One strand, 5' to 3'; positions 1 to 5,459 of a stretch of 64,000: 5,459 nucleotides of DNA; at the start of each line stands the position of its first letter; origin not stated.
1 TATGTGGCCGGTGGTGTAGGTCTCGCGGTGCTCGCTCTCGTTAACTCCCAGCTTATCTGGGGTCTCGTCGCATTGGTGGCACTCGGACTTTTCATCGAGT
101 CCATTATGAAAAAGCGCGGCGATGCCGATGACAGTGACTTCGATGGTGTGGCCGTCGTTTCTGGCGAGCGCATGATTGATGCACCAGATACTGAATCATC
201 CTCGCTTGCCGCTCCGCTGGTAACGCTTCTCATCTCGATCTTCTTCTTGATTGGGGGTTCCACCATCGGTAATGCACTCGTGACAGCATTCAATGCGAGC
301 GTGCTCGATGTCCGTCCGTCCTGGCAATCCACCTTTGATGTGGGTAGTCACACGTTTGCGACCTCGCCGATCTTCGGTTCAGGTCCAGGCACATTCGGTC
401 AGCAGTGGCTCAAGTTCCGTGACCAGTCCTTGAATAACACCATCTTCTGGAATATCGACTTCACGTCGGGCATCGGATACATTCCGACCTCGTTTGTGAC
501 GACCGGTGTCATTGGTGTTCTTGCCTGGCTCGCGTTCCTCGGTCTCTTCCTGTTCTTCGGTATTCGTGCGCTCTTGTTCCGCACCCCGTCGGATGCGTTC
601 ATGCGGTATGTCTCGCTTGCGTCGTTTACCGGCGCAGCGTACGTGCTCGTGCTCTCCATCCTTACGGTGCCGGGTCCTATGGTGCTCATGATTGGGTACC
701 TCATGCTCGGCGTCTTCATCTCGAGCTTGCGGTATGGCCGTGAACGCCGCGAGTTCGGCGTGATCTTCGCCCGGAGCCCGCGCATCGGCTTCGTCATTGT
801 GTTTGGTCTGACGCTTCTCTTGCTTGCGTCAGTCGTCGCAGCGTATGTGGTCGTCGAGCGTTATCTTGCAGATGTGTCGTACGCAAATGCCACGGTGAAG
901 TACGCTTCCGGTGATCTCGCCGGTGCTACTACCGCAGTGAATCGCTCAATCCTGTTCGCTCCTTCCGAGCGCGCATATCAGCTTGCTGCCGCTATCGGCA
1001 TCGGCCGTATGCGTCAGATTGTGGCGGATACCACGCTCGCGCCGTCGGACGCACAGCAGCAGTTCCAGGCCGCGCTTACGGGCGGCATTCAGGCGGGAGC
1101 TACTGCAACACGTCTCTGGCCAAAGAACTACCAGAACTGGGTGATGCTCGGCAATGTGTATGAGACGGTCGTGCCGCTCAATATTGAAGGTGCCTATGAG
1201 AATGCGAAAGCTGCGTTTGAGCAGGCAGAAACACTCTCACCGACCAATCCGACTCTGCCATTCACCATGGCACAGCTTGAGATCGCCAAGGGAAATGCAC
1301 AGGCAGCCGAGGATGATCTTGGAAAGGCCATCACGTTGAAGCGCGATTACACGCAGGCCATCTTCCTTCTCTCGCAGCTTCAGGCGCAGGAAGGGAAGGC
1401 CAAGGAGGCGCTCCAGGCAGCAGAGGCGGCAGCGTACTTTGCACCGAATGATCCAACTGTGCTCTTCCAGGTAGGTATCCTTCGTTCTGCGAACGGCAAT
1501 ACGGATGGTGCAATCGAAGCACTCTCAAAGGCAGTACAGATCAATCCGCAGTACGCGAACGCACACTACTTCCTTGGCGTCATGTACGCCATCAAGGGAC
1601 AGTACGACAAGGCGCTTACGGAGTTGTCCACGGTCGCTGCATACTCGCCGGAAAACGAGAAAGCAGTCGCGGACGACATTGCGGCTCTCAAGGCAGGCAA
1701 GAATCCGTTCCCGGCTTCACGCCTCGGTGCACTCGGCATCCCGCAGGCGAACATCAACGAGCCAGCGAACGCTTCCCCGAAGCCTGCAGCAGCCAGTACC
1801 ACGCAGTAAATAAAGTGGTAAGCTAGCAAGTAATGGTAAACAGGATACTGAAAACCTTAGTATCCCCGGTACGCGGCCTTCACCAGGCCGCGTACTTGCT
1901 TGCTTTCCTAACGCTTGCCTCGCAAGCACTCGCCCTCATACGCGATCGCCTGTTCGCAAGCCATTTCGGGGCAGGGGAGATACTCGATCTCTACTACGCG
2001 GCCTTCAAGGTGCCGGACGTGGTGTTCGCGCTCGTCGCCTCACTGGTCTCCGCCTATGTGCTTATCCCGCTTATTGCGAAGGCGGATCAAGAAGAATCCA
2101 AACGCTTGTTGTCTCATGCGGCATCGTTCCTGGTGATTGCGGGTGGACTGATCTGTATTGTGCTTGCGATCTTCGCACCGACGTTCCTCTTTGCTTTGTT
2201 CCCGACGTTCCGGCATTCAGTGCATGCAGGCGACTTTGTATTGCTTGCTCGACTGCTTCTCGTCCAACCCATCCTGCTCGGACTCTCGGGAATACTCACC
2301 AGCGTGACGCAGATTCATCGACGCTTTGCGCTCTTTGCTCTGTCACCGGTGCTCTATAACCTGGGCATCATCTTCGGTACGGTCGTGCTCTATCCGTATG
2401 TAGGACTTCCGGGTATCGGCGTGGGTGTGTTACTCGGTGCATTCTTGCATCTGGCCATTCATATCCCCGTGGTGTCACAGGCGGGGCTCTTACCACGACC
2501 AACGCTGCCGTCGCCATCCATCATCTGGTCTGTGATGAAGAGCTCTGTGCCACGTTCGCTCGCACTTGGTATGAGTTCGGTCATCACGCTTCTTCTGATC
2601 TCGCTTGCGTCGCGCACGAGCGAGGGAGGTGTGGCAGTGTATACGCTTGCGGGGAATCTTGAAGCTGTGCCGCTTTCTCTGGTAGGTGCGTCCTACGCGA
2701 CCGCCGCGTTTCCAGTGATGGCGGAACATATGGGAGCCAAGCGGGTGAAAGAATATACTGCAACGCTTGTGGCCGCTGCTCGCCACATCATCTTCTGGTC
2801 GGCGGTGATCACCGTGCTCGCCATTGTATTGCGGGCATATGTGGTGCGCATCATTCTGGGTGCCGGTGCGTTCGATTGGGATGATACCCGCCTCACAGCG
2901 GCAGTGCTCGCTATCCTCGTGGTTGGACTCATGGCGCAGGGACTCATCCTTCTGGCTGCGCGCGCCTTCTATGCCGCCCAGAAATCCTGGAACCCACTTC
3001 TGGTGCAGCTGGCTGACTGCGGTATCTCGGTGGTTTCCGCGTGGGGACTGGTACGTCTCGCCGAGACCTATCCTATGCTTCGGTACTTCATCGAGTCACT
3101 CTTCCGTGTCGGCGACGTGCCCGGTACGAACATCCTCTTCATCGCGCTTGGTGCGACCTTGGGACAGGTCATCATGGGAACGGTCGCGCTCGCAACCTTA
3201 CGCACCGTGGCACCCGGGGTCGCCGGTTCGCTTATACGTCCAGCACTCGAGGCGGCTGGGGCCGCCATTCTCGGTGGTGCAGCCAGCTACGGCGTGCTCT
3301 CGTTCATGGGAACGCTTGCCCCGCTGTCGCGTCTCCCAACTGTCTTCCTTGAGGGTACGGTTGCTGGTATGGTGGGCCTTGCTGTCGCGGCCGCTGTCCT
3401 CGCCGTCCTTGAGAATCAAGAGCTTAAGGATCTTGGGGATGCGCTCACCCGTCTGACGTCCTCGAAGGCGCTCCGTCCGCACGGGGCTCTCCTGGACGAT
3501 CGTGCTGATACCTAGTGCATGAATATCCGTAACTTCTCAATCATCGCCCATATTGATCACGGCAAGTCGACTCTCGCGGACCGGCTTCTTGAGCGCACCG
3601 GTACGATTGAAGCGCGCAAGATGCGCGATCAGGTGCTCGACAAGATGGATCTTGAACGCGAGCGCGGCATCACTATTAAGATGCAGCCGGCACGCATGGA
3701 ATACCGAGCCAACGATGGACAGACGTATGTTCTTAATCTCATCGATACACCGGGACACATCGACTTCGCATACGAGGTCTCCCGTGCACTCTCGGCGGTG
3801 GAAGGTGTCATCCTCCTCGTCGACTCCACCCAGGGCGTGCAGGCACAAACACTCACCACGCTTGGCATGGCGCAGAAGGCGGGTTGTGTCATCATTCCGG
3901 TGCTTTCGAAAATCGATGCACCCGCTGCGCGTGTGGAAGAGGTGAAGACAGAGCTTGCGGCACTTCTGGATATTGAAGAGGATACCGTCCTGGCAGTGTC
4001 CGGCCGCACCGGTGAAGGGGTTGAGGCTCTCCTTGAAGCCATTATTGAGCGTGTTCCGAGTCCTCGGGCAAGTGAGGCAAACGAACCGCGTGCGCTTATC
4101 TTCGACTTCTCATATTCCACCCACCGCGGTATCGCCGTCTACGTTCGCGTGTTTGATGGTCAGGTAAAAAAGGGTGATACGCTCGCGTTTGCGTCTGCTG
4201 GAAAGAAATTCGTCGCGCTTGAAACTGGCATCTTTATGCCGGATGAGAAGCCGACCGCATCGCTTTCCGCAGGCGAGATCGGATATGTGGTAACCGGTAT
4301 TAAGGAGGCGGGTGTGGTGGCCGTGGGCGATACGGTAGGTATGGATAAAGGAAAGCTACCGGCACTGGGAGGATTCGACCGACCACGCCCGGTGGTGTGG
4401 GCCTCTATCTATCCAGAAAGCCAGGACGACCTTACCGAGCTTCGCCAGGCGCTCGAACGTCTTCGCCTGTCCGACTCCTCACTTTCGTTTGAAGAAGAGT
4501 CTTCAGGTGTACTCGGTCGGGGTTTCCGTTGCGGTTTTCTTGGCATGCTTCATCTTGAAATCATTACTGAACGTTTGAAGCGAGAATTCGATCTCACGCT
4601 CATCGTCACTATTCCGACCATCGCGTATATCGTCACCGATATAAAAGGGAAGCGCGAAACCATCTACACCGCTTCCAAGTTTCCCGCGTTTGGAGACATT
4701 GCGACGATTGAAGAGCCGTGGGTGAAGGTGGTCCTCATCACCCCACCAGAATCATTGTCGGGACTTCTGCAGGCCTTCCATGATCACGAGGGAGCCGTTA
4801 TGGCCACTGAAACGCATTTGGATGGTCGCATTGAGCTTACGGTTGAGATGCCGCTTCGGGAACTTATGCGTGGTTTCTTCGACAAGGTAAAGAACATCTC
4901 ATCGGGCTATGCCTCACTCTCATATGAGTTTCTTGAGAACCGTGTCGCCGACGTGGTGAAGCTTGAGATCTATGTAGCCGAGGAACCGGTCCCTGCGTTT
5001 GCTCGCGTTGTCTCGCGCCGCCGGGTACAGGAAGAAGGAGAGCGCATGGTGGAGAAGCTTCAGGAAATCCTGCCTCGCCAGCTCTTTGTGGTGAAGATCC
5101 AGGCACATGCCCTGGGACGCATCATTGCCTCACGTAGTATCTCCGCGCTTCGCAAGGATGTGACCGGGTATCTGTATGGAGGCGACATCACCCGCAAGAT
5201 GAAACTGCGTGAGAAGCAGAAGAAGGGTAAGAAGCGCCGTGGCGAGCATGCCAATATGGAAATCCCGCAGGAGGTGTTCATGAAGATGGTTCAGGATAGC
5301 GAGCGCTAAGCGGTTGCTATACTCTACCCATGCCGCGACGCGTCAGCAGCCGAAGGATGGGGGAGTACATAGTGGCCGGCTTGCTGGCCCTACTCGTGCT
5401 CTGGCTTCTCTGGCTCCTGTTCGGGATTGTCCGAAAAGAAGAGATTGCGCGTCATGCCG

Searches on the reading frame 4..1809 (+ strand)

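Call 6: search_protein_families(library=pfam, proteins=[window:4-1809:+], max_evalue=0.00001)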
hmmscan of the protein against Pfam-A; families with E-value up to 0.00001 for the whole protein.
window:4-1809:+ (601 aa): 11 families
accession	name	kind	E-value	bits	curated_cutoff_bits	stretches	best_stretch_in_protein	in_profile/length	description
PF14559.12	TPR_19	-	1.1e-16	61.3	25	1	496-554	3-60/68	Tetratricopeptide repeat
PF07719.23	TPR_2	-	3.4e-14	52.2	27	0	518-551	1-34/34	Tetratricopeptide repeat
PF13414.12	TPR_11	-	1e-12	48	26.8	1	497-528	7-38/42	TPR repeat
PF13181.12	TPR_8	-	1.3e-12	47.2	25.7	0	486-517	3-34/34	Tetratricopeptide repeat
PF23914.1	TPR_CcmH_CycH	-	1e-11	45.4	42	1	454-553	54-156/158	Cytochrome c-type biogenesis protein H TPR domain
PF00515.34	TPR_1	-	4.8e-11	42.4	27.8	0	487-517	4-34/34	Tetratricopeptide repeat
PF13371.12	TPR_9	-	2.7e-10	40.6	35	0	460-520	5-65/73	Tetratricopeptide repeat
PF13431.12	TPR_17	-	7.7e-09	35.6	24.4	0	508-538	3-33/34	Tetratricopeptide repeat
PF13432.12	TPR_16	-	1.2e-08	35.7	32.7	1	493-541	6-54/65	Tetratricopeptide repeat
PF14561.12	TPR_20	-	7.1e-06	26.7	25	0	466-519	4-57/90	Tetratricopeptide repeat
PF13428.12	TPR_14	-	9.9e-06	26.2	23.5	0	489-525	6-42/44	Tetratricopeptide repeat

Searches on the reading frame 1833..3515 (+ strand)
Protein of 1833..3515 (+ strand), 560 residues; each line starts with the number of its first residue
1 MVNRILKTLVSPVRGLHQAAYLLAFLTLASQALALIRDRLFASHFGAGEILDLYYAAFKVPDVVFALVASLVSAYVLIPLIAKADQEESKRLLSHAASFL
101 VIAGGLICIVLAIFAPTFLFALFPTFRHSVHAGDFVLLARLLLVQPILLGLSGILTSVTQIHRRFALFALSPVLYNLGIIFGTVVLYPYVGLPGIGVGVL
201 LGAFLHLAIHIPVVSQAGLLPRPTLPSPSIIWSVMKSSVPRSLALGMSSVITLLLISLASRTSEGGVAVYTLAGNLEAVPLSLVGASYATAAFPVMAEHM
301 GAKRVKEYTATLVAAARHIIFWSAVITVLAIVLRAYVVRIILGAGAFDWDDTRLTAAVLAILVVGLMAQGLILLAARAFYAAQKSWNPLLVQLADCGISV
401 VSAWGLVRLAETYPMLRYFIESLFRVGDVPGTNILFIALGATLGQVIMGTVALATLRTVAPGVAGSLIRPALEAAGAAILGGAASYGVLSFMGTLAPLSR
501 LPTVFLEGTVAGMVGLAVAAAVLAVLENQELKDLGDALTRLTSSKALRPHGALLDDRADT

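Call 6: search_protein_families(library=pfam, proteins=[window:1833-3515:+], max_evalue=0.00001)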
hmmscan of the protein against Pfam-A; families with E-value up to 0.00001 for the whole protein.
window:1833-3515:+ (560 aa): 1 family
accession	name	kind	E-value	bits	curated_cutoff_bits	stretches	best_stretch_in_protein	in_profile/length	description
PF03023.19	MurJ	-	2.4e-46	158.7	27.4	1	41-401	1-366/451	Lipid II flippase MurJ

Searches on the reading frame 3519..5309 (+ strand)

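Call 6: search_protein_families(library=pfam, proteins=[window:3519-5309:+], max_evalue=0.00001)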
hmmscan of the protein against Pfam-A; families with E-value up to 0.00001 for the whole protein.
window:3519-5309:+ (596 aa): 5 families
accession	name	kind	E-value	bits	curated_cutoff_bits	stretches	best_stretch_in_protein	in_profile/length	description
PF00009.33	GTP_EFTU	-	9.6e-54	182.3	26.5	1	2-181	2-188/188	Elongation factor Tu GTP binding domain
PF06421.17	LepA_C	-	3.2e-33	114.5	29.7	1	487-591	2-106/107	GTP-binding protein LepA C-terminus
PF00679.30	EFG_C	-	2e-12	47.4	27.9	1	397-477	2-81/89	Elongation factor G C-terminus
PF14492.12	EFG_III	-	3.6e-10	40.2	27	1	289-363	2-73/75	Elongation Factor G, domain III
PF03144.31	GTP_EFTU_D2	-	4e-07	30.8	30.3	1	207-273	4-72/73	Elongation factor Tu domain 2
